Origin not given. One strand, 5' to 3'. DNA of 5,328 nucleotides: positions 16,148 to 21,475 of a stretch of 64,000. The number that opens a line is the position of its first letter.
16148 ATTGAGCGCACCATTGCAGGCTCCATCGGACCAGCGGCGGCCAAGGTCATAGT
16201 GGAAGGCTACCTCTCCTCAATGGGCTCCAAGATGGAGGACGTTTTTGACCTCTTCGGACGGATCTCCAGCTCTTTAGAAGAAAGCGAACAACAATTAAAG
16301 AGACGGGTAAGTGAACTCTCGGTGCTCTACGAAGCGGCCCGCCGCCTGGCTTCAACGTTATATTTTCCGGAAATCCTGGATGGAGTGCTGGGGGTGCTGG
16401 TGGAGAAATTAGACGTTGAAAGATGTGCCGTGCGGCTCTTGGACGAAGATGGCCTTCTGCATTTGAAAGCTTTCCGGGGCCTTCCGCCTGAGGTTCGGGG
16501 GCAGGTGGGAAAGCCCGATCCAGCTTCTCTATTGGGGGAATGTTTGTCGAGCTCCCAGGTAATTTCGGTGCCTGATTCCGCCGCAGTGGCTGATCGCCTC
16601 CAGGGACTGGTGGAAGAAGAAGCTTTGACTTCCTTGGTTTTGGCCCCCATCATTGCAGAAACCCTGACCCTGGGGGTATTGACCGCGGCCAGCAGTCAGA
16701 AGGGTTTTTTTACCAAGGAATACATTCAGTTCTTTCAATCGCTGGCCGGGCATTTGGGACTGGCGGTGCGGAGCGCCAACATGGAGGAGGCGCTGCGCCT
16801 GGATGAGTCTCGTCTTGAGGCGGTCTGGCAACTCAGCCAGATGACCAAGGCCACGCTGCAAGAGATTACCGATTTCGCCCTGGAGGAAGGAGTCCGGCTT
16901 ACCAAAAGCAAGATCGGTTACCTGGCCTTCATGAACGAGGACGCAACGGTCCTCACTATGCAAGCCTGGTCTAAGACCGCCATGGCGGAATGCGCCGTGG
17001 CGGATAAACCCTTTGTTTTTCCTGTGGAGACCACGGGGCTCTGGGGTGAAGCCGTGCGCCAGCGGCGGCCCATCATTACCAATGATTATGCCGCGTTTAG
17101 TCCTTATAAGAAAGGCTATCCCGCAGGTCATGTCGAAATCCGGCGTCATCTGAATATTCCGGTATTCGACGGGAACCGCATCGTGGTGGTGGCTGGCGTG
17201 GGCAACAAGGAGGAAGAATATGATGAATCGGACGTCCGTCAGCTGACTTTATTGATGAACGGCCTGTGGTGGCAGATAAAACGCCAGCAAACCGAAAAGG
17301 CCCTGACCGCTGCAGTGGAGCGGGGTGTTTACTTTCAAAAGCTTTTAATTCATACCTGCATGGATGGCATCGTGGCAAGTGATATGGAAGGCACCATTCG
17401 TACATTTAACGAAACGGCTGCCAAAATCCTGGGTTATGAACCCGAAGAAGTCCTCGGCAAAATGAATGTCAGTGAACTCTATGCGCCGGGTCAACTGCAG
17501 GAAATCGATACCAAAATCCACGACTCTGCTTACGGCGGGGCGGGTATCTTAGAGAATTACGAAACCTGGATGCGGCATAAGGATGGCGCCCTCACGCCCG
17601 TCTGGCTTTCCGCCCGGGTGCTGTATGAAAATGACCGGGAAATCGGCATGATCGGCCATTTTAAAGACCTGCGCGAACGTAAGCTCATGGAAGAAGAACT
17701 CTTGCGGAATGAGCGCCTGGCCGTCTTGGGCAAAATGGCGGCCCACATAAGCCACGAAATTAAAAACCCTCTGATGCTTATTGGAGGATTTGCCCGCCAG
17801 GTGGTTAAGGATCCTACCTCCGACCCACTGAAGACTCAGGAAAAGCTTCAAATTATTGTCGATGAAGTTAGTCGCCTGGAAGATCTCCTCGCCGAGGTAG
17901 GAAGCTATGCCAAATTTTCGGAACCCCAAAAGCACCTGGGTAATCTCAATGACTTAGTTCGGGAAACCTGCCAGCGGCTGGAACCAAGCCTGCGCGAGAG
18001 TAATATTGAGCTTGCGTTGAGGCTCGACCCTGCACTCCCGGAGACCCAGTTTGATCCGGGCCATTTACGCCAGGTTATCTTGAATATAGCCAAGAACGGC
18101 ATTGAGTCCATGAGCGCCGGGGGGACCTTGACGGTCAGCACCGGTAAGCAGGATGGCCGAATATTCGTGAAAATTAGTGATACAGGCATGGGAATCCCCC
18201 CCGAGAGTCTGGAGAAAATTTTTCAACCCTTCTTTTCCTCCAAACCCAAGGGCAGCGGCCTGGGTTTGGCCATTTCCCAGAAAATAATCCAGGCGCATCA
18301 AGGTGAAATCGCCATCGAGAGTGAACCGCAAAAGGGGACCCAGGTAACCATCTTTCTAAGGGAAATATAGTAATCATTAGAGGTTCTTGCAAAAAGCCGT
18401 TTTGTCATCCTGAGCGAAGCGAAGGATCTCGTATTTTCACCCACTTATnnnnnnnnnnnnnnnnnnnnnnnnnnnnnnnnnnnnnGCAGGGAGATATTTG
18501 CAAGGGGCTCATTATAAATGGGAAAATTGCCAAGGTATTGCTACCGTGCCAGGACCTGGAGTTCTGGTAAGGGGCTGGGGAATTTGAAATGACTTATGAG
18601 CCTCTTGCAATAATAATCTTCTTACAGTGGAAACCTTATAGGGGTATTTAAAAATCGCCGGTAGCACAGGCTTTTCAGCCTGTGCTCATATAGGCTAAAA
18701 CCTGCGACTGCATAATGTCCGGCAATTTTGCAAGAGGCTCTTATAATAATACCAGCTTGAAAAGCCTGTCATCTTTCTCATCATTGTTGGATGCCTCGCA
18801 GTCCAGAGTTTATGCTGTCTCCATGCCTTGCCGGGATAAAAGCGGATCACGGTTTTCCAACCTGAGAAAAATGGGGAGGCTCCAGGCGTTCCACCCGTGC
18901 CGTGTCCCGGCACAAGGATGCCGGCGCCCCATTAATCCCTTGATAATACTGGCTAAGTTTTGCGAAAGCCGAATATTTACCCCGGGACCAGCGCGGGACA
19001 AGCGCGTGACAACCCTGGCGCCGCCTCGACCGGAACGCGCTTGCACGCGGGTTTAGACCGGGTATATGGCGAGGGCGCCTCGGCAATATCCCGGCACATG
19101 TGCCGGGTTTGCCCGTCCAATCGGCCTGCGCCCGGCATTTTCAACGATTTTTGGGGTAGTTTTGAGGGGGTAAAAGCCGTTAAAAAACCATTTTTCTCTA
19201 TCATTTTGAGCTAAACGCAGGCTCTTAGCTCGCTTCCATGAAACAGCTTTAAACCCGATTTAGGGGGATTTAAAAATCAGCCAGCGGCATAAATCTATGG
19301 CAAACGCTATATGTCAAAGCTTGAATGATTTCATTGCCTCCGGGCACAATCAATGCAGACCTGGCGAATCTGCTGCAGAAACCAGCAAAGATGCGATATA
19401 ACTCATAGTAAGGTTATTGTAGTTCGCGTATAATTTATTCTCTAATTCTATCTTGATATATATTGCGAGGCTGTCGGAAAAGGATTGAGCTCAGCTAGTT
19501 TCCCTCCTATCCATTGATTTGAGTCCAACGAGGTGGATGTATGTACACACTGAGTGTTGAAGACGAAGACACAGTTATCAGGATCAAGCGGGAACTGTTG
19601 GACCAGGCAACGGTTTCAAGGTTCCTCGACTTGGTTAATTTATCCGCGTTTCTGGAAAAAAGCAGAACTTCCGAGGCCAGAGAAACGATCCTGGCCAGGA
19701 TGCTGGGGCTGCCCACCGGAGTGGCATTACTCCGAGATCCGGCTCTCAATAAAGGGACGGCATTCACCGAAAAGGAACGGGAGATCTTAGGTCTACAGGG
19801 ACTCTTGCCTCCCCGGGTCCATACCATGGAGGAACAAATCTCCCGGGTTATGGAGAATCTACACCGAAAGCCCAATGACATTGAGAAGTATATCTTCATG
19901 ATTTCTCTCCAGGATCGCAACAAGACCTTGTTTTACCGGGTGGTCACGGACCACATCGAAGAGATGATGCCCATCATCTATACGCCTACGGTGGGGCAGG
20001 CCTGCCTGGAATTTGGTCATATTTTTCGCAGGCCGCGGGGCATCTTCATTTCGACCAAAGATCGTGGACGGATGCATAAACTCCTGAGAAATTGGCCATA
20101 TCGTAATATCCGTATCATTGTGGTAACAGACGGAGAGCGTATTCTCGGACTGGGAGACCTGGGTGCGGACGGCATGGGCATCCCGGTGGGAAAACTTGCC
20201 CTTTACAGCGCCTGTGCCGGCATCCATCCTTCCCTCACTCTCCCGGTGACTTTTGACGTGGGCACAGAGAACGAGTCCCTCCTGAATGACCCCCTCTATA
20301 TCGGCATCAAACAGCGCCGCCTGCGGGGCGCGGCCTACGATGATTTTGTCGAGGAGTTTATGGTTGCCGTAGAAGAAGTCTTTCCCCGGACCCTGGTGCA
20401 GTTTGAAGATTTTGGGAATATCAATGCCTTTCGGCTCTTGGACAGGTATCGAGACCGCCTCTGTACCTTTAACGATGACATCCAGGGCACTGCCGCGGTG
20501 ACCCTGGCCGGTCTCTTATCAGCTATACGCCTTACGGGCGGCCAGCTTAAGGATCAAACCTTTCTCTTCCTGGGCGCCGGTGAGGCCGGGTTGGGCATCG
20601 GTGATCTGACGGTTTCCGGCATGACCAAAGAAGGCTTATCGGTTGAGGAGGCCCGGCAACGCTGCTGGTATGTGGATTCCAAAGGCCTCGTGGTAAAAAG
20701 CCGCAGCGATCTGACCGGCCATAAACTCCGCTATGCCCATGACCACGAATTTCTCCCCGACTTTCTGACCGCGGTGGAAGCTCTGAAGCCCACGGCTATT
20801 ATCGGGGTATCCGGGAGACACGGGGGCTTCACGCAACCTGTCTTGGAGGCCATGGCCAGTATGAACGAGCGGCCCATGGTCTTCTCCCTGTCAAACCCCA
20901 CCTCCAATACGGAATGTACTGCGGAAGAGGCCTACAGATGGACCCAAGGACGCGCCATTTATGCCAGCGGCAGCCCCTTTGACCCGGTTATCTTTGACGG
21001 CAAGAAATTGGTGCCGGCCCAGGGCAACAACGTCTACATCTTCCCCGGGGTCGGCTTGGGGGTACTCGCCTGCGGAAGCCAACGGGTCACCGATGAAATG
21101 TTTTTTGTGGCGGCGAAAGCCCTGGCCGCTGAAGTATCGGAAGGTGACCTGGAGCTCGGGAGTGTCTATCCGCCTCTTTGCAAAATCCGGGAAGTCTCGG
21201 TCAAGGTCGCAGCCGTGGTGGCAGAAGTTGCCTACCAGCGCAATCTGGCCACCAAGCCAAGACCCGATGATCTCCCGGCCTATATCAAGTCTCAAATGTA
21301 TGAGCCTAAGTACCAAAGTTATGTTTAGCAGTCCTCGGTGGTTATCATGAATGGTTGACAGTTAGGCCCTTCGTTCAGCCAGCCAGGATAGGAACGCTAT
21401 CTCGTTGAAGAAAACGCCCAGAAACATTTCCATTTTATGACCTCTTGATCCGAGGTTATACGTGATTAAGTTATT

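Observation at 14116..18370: Orphan transporter-fused sensor kinase (SLC5-STAC-GAF-GAF-PAS-HK) coupled to a tiny membrane protein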

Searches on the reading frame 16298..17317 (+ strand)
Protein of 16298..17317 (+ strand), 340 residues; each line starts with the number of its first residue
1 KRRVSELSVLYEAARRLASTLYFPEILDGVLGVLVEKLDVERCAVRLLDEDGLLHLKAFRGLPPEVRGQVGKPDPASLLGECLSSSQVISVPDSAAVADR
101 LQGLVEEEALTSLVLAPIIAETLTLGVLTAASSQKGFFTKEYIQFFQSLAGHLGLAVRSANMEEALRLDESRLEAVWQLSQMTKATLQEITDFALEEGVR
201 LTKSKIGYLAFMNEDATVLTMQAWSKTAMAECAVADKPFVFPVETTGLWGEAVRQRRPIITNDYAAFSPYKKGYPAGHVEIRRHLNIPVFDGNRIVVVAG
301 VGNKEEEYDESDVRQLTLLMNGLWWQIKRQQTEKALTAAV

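Call 59: search_solved_structures(query=window:16298-17317:+, max_evalue=0.01, show_alignments=2)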
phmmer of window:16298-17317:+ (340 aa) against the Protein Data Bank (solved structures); distinct sequences matched with E-value up to 0.01: 2.
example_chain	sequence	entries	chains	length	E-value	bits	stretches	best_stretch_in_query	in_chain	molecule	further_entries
2qyb_A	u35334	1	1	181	1.6e-10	44.1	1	13-169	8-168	Membrane protein, putative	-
3ci6_A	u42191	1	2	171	2e-05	27.4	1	7-157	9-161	Phosphoenolpyruvate-protein phosphotransferase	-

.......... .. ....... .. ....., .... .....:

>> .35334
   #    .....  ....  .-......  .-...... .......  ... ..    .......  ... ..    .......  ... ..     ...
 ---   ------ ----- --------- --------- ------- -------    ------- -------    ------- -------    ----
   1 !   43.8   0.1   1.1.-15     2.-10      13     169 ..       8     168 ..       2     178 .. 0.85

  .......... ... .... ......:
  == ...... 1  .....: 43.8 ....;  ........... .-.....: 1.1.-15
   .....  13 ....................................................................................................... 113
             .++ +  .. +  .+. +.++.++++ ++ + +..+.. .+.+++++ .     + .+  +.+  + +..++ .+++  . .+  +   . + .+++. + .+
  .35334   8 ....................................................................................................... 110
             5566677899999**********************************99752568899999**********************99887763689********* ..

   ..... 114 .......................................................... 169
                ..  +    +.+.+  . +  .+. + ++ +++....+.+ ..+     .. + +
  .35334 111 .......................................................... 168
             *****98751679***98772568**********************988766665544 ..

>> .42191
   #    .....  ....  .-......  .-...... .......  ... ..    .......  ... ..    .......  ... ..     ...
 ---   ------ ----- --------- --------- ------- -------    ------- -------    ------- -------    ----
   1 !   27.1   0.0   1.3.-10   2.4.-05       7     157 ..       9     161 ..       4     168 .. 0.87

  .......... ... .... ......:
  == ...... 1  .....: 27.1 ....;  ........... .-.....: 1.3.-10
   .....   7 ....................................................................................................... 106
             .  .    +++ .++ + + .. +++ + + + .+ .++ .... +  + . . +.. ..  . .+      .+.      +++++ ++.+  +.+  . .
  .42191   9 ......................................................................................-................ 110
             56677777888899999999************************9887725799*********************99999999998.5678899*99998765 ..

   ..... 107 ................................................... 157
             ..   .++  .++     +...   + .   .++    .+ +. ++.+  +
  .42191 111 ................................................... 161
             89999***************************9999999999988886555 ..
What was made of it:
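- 16370..16768 (+): GAF domain 1 (residues 675-807). PDB 2qyb, a Geobacter GAF, matches at E=1.6e-10, and 3ci6, the PtsP GAF, at E=2e-5 (call 59).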

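Call 86: predict_structure(alignment_id=A6)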
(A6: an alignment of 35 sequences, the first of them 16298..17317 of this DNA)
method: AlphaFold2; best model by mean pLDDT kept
length: 340 residues; sequences in the alignment: 35
mean_pLDDT: 82.2   pTM: 0.62
mean pLDDT of the five models: 82.2, 82.1, 79.4, 72.0, 56.8
residues with pLDDT >= 90: 103; 70-90: 182; 50-70: 45; < 50: 10
segments of 3 or more residues with pLDDT < 50: 1-5, 18-21
pLDDT, mean of each block of 10 residues (from residue 1): 49 50 71 87 89 87 82 89 91 91 87 93 89 90 88 81 70 81 86 92 90 87 73 66 81 91 78 66 91 91 88 89 89 72
secondary structure, 60 per line:
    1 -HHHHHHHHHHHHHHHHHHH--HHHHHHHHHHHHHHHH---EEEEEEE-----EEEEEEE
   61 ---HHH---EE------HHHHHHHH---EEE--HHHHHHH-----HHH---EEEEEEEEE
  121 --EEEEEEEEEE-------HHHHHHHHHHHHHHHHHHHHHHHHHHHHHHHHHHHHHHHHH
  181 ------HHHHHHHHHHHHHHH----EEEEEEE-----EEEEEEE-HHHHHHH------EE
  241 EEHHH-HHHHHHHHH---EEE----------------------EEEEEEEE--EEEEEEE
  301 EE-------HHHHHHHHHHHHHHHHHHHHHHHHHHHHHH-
elements in order: H2-20 H23-38 E42-48 E54-60 H78-85 E89-91 H94-100 E112-120 E123-132 H140-180 H187-201 E206-212 E218-224 H226-232 E239-242 H247-255 E259-261 E284-291 E294-302 H310-339

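Call 90: fold_search(model_id=the predicted structure, library=pdb)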
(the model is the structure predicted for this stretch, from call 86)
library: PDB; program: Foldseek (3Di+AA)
matches with E <= 10: 1044; with E <= 0.001: 404
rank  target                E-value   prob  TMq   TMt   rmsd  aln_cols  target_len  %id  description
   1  3ibj_A                4.3e-16  1.00  0.65  0.38   6.2       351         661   16  X-ray structure of PDE2A (released 2009-10-27)
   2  3lfv_A                3.9e-15  1.00  0.60  0.54   6.5       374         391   16  crystal structure of unliganded PDE5A GAF domain (released 2010-09-22)
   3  9cxh_B                8.9e-15  1.00  0.64  0.32   6.1       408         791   13  Structure of PDE6C in complex with the rod inhibitory p gamma subunit in the presence of cGMP (released 2024-12-18)
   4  9cxg_B                1.1e-14  1.00  0.64  0.33   6.2       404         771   13  Structure of PDE6C in complex with inhibitory cone p gamma in the presence of cGMP (released 2024-12-18)
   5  1mc0                  1.7e-14  1.00  0.39  0.39  20.1       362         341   16  Regulatory Segment of Mouse 3',5'-Cyclic Nucleotide Phosphodiesterase 2A, Containing the GAF A and GAF B Domains (released 2002-10-02)
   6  9cxi_B                1.8e-14  1.00  0.66  0.33   5.9       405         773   14  Structure of PDE6C in complex with the rod inhibitory p gamma subunit in the absence of added cGMP (released 2024-12-18)
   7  3ibj_B                2.0e-14  1.00  0.61  0.36   6.0       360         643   15  X-ray structure of PDE2A (released 2009-10-27)
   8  1ykd_A                2.4e-14  1.00  0.52  0.48  11.0       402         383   16  Crystal Structure of the Tandem GAF Domains from a Cyanobacterial Adenylyl Cyclase: Novel Modes of Ligand-Binding and  (released 2005-02-22)
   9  3lfv_B                3.2e-14  1.00  0.56  0.51   7.7       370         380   16  crystal structure of unliganded PDE5A GAF domain (released 2010-09-22)
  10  1ykd_B                4.8e-14  1.00  0.51  0.47  10.9       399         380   16  Crystal Structure of the Tandem GAF Domains from a Cyanobacterial Adenylyl Cyclase: Novel Modes of Ligand-Binding and  (released 2005-02-22)
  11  8ulg_B                6.4e-14  1.00  0.64  0.31   6.2       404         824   14  Cryo-EM structure of bovine phosphodiesterase 6 bound to IBMX (released 2024-01-17)
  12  3mf0_B                1.3e-13  1.00  0.58  0.54   7.4       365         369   16  Crystal structure of PDE5A GAF domain (89-518) (released 2010-09-22)
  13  3mf0_A                1.4e-13  1.00  0.58  0.53   7.0       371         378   16  Crystal structure of PDE5A GAF domain (89-518) (released 2010-09-22)
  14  9cxi_A                1.6e-13  1.00  0.64  0.33   6.1       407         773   14  Structure of PDE6C in complex with the rod inhibitory p gamma subunit in the absence of added cGMP (released 2024-12-18)
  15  9cxh_A                1.8e-13  1.00  0.63  0.30   6.1       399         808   14  Structure of PDE6C in complex with the rod inhibitory p gamma subunit in the presence of cGMP (released 2024-12-18)
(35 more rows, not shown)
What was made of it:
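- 16850..17269 (+): GAF domain 2 (residues 835-974). The tandem-GAF model has pLDDT 82 and resembles the PDE2A/5/6 and CyaB2 tandem GAFs (calls 86, 90).
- On Cyclic-nucleotide-binding tandem GAF modules: Best matches are PDE2A, PDE5, PDE6 and CyaB2 (calls 86, 90).
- Closest known: Tandem GAF-A/GAF-B regulatory modules of PDE2A/5/6 and cyanobacterial CyaB2. Same: The predicted fold and the long connecting helix of the GAF1-GAF2 unit (Foldseek E down to 4e-16, TM 0.6-0.66; call 90).
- It is modelled with a long connecting helix, like the PDE and CyaB2 regulatory modules (calls 86, 90).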

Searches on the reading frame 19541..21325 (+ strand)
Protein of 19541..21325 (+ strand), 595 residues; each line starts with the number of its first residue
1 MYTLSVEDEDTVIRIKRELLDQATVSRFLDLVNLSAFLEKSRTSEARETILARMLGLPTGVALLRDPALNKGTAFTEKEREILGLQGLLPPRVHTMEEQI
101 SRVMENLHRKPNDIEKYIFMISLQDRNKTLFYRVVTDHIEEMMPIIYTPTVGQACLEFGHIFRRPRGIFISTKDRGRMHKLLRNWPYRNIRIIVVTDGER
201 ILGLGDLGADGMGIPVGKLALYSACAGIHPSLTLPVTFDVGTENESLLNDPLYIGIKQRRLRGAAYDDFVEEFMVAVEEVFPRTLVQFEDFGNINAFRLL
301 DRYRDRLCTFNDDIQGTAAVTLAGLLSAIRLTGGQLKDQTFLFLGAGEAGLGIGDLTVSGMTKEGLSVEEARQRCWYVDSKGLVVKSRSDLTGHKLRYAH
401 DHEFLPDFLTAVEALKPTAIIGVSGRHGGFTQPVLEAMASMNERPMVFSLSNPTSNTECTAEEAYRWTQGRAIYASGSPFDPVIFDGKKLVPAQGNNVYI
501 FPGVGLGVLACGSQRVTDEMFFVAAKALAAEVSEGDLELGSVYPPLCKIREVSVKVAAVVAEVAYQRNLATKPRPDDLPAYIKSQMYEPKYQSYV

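Call 17: search_protein_families(library=pfam, proteins=[window:19541-21325:+], max_evalue=0.001)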
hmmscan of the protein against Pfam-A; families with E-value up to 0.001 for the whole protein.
window:19541-21325:+ (595 aa): 2 families
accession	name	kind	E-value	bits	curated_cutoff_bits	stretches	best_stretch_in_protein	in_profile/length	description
PF03949.21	Malic_M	-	3.2e-95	318.7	23.5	1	314-565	1-258/258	Malic enzyme, NAD binding domain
PF00390.24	malic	-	2.2e-77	259.4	23.1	1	124-304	1-182/182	Malic enzyme, N-terminal domain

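Call 95: search_protein_families(library=ncbifam, proteins=[window:19541-21325:+], max_evalue=0.001)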
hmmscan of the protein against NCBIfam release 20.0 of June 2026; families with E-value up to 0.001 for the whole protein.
window:19541-21325:+ (595 aa): 3 families
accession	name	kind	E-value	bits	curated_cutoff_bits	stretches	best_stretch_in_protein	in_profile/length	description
NF010052.0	PRK13529.1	subfamily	4.7e-228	758.4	326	1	58-594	16-561/564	oxaloacetate-decarboxylating malate dehydrogenase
NF041582.1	malolactic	exception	3.7e-160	534.1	850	1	63-591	2-536/536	malolactic enzyme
NF009501.0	PRK12861.1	subfamily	6e-17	61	1178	1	286-573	135-410/764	NADP-dependent malic enzyme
